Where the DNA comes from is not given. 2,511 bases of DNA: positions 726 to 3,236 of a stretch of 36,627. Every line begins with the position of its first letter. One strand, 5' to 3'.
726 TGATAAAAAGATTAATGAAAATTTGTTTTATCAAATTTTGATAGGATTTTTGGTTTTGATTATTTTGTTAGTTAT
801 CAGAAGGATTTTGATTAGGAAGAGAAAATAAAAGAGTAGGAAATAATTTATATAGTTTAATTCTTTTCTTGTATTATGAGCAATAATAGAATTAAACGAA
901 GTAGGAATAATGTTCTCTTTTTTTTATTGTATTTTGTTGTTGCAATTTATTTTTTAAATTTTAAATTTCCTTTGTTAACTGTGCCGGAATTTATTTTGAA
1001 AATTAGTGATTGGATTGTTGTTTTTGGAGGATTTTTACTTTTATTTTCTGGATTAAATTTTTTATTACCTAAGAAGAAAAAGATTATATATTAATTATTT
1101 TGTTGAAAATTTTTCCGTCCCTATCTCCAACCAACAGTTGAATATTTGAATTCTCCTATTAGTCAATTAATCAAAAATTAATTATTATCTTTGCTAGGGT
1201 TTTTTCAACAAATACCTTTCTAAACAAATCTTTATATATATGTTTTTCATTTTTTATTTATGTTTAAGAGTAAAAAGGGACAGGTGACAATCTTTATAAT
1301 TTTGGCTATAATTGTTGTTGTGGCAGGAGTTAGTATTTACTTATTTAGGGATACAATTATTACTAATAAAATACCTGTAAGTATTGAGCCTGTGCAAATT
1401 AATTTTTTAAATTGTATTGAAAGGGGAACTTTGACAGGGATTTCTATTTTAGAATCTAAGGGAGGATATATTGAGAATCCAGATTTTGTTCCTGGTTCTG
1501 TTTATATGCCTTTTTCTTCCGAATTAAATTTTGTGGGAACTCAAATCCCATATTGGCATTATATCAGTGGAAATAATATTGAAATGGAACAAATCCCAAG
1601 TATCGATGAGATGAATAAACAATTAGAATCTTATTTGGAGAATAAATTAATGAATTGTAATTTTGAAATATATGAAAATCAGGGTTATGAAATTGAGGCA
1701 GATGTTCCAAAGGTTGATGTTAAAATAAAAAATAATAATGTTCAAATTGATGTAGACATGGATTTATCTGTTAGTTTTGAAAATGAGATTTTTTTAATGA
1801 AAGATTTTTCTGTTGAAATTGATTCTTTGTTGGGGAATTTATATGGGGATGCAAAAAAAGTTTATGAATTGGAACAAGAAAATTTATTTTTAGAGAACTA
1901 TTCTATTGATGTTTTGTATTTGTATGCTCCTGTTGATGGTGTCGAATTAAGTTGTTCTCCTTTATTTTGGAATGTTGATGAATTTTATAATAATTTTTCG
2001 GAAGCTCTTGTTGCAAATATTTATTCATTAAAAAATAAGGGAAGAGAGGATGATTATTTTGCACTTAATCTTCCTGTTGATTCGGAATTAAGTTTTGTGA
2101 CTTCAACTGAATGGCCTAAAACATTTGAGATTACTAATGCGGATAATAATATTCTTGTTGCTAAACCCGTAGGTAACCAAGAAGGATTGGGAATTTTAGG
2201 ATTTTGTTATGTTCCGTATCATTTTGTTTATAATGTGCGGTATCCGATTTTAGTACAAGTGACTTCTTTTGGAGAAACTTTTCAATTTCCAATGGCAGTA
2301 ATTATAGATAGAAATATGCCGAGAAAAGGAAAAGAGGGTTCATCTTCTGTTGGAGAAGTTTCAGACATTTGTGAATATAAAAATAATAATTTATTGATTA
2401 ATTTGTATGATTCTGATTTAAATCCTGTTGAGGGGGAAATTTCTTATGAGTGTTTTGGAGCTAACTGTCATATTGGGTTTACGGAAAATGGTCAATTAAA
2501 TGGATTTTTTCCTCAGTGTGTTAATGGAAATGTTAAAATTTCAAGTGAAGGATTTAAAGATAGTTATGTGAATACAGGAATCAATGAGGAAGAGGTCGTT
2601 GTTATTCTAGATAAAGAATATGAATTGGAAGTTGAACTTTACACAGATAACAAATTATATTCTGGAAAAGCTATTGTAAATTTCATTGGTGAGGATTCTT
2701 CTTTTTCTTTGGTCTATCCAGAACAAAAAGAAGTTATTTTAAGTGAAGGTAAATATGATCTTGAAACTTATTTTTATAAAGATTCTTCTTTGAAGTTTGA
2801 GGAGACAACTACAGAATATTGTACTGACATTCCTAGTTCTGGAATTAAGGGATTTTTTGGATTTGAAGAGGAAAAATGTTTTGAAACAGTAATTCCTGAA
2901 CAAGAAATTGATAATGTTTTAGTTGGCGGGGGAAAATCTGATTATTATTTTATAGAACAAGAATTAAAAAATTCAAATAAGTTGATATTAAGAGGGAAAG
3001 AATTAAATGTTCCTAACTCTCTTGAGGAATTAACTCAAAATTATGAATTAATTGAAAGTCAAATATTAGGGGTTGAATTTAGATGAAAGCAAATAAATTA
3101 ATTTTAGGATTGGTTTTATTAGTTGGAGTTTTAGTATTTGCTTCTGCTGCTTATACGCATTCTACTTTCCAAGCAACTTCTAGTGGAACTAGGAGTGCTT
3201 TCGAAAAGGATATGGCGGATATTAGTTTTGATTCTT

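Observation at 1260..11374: Pilin-signal protein, 2,491-aa Cys-rich giant exoprotein and convergent LysM lipoprotein: candidate cell-surface host-interaction module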

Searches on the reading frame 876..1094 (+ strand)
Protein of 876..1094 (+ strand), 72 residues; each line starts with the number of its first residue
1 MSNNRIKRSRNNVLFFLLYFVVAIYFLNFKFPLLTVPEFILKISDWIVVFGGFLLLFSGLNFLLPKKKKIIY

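Call 7: search_protein_families(library=pfam, proteins=[window:876-1094:+], max_evalue=0.1)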
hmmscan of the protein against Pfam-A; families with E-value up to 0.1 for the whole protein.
window:876-1094:+ (72 aa): 1 family
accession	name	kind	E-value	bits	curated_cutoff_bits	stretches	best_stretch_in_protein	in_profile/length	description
PF03741.22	TerC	-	0.0055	16.9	27.8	1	26-67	41-82/178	Integral membrane protein TerC family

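Call 15: search_protein_families(library=ncbifam, proteins=[window:876-1094:+], max_evalue=1)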
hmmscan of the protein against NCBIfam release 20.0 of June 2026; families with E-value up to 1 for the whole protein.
window:876-1094:+ (72 aa): 0 families

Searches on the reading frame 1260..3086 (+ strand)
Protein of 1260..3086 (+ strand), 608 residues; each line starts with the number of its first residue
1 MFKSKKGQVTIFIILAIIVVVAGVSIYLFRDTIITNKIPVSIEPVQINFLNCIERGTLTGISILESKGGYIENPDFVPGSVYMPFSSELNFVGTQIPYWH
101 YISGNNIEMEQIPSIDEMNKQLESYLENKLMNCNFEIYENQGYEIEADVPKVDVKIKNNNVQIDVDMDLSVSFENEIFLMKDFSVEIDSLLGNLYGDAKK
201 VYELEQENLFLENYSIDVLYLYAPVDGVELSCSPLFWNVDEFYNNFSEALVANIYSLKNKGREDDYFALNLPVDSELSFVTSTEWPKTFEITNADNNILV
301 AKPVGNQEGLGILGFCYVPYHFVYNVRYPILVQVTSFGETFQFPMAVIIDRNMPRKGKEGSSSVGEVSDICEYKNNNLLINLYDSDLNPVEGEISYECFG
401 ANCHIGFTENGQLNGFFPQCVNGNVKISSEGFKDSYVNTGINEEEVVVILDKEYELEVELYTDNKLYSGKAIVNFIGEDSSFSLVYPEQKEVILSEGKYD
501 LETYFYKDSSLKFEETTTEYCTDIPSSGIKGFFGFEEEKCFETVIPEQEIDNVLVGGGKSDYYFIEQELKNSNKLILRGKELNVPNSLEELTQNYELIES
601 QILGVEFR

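Call 7: search_protein_families(library=pfam, proteins=[window:1260-3086:+], max_evalue=0.1)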
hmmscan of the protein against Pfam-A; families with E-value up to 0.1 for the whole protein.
window:1260-3086:+ (608 aa): 0 families

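Call 15: search_protein_families(library=ncbifam, proteins=[window:1260-3086:+], max_evalue=1)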
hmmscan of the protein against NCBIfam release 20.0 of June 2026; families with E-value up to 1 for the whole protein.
window:1260-3086:+ (608 aa): 1 family
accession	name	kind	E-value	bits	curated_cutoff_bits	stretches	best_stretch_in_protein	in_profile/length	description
NF001600.0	PRK00394.2-5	equivalog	0.11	12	308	1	112-179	70-137/186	TATA-box-binding protein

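Call 47: find_homologous_proteins(query=window:1260-3083:+, max_evalue=0.001)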
Query window:1260-3083:+ (608 aa): 1767 proteins with E <= 0.001 among 8000 candidates; the best 120 are listed.
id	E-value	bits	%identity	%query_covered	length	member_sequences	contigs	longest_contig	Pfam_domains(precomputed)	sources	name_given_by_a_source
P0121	0.0e+0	1358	100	100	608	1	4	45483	-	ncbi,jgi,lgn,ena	-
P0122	0.0e+0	1165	84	100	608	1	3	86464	-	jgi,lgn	jgi:hypothetical protein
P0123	0.0e+0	1149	83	100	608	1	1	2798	-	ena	-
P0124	0.0e+0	1046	74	100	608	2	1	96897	-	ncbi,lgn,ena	-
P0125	0.0e+0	1031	73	100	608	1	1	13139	-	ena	-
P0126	7.7e-287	971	69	100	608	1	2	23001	-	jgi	jgi:hypothetical protein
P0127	2.4e-285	966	69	100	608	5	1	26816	-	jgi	jgi:hypothetical protein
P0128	8.8e-281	951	68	100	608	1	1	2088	-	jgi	jgi:hypothetical protein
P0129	3.6e-206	705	52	100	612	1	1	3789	-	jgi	-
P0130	6.4e-203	694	51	99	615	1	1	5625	-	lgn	-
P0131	1.5e-202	693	50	99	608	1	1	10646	-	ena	-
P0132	2.7e-201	689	50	100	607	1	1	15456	-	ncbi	ncbi:MAG: hypothetical protein ABIB79_01940 [archaeon]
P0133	4.5e-201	688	51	100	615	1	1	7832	-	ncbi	-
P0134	2.2e-200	686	52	96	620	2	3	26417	-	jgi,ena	-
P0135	1.9e-199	683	51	100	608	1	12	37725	-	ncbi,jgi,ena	-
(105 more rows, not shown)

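Call 69: search_solved_structures(query=window:1260-3083:+, max_evalue=1)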
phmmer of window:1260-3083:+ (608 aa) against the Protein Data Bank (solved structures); distinct sequences matched with E-value up to 1: 7.
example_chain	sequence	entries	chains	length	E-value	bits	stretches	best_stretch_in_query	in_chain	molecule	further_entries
6o5j_A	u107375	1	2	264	0.35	12.9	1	230-327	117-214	Probable strigolactone esterase DAD2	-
6uh8_A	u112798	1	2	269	0.36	12.8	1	230-327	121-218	Decreased Apical Dominance 2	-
6ap6_A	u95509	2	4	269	0.37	12.8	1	230-327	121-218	Probable strigolactone esterase DAD2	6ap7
4dnp_A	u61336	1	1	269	0.37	12.8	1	230-327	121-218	DAD2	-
4dnq_A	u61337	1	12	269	0.37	12.8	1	230-327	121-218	DAD2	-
4i99_C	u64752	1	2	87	0.38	12.8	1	171-204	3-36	Putative uncharacterized protein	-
6uh9_A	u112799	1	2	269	0.73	11.8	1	230-327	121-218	Decreased Apical Dominance 2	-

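Call 75: search_solved_structures(query=A5, max_evalue=10, show_alignments=1)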
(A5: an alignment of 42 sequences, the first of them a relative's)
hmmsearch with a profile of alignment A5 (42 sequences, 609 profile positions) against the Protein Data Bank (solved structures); distinct sequences matched with E-value up to 10: 15.
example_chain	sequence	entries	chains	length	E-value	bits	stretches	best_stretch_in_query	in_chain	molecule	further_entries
9wyu_A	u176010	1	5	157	0.025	16.1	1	111-181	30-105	Anti-Parallel Protein 10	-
4fx7_A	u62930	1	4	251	0.034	15.7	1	555-602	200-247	Imidazole glycerol phosphate synthase subunit HisF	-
3og3_A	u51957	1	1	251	0.034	15.7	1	555-602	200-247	Imidazole glycerol phosphate synthase subunit hisF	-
3tdn_A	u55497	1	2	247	0.11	14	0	555-596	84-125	FLR SYMMETRIC ALPHA-BETA TIM BARREL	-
1bfo_A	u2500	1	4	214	0.31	12.5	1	444-501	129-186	CAMPATH-1G ANTIBODY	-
4i99_C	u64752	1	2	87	0.36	12.3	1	170-205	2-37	Putative uncharacterized protein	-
1igc_L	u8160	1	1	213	0.4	12.2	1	445-501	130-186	IGG1-KAPPA MOPC21 FAB (LIGHT CHAIN)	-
9ea9_L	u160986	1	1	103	0.44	12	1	445-501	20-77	anti-NTNH Fab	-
8xkk_A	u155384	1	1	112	0.54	11.7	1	445-501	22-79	Immunoglobulin kappa constant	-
6fbj_L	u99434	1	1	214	0.58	11.6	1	445-501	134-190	Light chain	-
9sob_J32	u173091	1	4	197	0.65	11.5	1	161-214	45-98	Nuclear pore complex protein NUP62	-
1on1_A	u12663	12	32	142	0.8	11.2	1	134-233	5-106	Transcriptional regulator mntR | HTH-type transcriptional regulator MntR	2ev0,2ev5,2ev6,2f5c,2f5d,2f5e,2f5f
5c0n_L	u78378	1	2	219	0.89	11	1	445-501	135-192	Fab CA33 light chain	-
7jr7_F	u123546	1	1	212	1.1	10.7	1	445-501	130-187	Fab 2E10 light chain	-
1kfa_L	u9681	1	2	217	1.9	9.9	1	445-502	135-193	monoclonal antibody light chain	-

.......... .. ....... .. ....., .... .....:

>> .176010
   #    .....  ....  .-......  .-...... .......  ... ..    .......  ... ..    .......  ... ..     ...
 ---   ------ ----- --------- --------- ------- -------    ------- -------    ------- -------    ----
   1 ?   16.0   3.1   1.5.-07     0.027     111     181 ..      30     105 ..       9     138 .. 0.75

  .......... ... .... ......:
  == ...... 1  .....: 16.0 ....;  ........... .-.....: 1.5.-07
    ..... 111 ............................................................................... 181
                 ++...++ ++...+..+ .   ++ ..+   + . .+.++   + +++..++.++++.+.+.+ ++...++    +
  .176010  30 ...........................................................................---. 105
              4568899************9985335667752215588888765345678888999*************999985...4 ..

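Call 76: search_protein_families(library=pfam, alignment_id=A5, max_evalue=0.1)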
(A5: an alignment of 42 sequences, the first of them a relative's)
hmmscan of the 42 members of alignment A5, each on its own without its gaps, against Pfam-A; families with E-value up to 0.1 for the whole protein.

A. member 1, P0121 (608 aa): 0 families

B. families by the number of members that match (of 42 scanned): 14 families
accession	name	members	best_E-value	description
PF13229.12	Beta_helix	5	0.003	Right handed beta helix region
PF03935.22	SKN1_KRE6_Sbg1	2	0.037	Beta-glucan synthesis-associated protein SKN1/KRE6/Sbg1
PF07292.18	NID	2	0.079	Nmi/IFP 35 domain (NID)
PF21852.1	DUF6911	1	0.0024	Family of unknown function (DUF6911)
PF25409.1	PH_33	1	0.0082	Fungal PH-like domain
PF13509.12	S1_2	1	0.0086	S1 domain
PF03281.20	Mab-21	1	0.0091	Mab-21 protein nucleotidyltransferase domain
PF10661.14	EssA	1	0.011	WXG100 protein secretion system (Wss), protein EssA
PF11008.14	DUF2846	1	0.022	Protein of unknown function (DUF2846)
PF05745.16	CRPA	1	0.034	Chlamydia 15 kDa cysteine-rich outer membrane protein (CRPA)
PF07495.19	Y_Y_Y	1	0.052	Y_Y_Y domain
PF20403.5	DUF6693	1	0.057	Family of unknown function (DUF6693)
PF03305.18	Lipoprotein_X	1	0.081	Mycoplasma MG185/MG260 protein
PF23200.1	DUF7061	1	0.097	Domain of unknown function (DUF7061)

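Call 80: search_protein_families(library=phrogs, proteins=[window:1260-3086:+], max_evalue=0.01)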
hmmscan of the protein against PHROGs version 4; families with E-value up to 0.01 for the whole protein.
window:1260-3086:+ (608 aa): 0 families
